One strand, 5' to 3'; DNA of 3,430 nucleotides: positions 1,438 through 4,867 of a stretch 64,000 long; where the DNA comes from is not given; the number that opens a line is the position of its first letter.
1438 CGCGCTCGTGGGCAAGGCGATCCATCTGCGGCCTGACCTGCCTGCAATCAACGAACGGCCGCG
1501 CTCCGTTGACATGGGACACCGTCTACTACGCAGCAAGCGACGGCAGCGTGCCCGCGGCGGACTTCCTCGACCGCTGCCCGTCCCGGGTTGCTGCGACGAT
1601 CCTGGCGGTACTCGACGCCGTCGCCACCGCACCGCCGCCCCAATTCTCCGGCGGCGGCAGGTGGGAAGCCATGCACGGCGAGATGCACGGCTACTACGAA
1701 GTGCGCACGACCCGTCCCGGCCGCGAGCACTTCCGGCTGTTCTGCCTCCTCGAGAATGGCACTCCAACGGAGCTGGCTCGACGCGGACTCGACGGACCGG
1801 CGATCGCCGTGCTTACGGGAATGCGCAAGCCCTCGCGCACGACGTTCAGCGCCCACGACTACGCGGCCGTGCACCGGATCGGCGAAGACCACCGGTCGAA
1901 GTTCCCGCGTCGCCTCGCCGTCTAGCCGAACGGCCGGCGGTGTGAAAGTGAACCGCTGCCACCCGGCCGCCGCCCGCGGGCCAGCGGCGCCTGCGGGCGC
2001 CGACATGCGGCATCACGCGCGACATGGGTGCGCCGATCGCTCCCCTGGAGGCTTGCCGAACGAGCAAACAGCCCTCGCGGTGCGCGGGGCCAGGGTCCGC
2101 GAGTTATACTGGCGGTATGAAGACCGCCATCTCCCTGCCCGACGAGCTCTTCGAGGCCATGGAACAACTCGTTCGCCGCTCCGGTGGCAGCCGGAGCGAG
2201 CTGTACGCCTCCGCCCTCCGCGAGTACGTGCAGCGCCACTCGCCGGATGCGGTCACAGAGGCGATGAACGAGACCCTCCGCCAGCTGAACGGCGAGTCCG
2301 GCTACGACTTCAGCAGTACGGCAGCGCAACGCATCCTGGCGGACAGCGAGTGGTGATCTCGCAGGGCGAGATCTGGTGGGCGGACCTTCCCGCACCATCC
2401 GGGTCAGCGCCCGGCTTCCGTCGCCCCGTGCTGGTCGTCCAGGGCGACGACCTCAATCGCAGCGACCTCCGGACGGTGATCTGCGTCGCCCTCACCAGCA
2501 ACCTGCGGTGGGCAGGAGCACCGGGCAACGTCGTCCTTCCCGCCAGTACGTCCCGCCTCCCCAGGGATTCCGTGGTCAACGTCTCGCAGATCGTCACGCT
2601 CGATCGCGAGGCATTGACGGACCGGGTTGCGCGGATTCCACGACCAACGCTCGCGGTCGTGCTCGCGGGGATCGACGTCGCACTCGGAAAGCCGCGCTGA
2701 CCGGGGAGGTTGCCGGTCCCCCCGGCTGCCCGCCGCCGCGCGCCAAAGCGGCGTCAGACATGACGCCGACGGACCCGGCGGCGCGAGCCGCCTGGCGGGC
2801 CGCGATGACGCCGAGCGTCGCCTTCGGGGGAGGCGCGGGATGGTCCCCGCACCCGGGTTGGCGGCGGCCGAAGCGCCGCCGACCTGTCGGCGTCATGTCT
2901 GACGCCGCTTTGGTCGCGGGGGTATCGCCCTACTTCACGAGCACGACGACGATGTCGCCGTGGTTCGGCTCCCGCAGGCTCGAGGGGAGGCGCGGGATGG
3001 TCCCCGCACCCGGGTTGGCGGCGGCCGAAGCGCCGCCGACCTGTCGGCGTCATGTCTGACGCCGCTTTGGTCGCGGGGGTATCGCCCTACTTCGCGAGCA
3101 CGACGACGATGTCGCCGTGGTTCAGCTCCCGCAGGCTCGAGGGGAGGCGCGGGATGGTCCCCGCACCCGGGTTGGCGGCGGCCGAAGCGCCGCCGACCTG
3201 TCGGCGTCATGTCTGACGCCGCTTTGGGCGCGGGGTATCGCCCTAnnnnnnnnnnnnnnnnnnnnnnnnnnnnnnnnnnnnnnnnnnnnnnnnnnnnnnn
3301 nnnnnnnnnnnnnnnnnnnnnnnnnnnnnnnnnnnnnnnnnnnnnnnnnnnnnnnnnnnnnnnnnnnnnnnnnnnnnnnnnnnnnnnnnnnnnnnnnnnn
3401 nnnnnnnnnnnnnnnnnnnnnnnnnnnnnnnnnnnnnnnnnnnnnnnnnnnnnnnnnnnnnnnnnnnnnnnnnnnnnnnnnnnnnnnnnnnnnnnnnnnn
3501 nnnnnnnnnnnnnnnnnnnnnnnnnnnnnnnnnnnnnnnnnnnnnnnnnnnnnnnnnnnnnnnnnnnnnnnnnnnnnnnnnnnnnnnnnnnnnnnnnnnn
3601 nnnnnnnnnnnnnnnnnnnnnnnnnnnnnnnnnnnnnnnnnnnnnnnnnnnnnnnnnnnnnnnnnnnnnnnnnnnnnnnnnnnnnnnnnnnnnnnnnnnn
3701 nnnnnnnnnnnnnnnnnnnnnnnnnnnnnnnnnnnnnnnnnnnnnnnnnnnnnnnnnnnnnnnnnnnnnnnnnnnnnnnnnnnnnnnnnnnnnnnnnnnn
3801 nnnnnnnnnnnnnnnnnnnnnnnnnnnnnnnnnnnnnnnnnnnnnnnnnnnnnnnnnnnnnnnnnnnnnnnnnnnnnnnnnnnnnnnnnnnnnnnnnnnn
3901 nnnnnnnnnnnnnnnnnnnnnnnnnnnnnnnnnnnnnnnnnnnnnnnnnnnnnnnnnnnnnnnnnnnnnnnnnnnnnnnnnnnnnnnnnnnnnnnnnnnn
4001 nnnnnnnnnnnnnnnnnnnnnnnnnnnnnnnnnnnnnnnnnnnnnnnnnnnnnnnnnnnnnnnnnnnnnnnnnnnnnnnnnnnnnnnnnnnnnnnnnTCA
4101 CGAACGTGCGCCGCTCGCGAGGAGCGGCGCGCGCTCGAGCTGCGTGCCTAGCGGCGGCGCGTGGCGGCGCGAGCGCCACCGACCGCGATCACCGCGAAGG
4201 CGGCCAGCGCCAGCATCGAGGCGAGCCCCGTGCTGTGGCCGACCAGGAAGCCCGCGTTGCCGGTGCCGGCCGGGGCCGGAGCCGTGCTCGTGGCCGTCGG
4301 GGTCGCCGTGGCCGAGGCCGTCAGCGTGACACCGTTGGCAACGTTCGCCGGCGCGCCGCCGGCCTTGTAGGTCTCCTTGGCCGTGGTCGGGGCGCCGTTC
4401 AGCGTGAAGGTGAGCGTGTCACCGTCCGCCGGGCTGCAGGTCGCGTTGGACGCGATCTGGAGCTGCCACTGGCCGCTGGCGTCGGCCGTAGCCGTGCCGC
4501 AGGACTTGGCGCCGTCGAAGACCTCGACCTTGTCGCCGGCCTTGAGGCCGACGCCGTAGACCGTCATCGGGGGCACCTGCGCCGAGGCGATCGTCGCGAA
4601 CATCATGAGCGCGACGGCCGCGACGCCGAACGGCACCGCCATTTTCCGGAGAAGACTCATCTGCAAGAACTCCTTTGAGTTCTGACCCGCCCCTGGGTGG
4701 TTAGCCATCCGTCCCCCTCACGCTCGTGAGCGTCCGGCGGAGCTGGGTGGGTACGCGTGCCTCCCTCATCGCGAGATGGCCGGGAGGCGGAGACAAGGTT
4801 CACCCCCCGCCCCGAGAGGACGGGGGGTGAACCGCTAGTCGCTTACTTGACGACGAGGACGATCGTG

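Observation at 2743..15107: Compensatory changes preserve both levels of hairpin in the palindromic element family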

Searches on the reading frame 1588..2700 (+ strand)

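Call 72: search_protein_families(library=pfam, proteins=[window:1588-2700:+], max_evalue=0.01)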
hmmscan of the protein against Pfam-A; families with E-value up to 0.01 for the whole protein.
window:1588-2700:+ (370 aa): 1 family
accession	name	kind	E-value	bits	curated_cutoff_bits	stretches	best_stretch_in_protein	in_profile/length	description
PF02452.23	PemK_toxin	-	2.1e-22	79.8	23.1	1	259-364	2-107/109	PemK-like, MazF-like toxin of type II toxin-antitoxin system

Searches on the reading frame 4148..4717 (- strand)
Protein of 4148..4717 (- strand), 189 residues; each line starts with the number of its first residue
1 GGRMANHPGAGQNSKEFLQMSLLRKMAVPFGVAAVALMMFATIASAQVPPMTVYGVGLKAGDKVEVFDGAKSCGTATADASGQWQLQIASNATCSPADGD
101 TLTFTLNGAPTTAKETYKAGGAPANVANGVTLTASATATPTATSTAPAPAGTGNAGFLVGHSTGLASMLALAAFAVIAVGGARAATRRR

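Call 24: search_protein_families(library=pfam, proteins=[window:4148-4717:-], max_evalue=0.01)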
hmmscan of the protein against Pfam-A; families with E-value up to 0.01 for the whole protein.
window:4148-4717:- (189 aa): 0 families
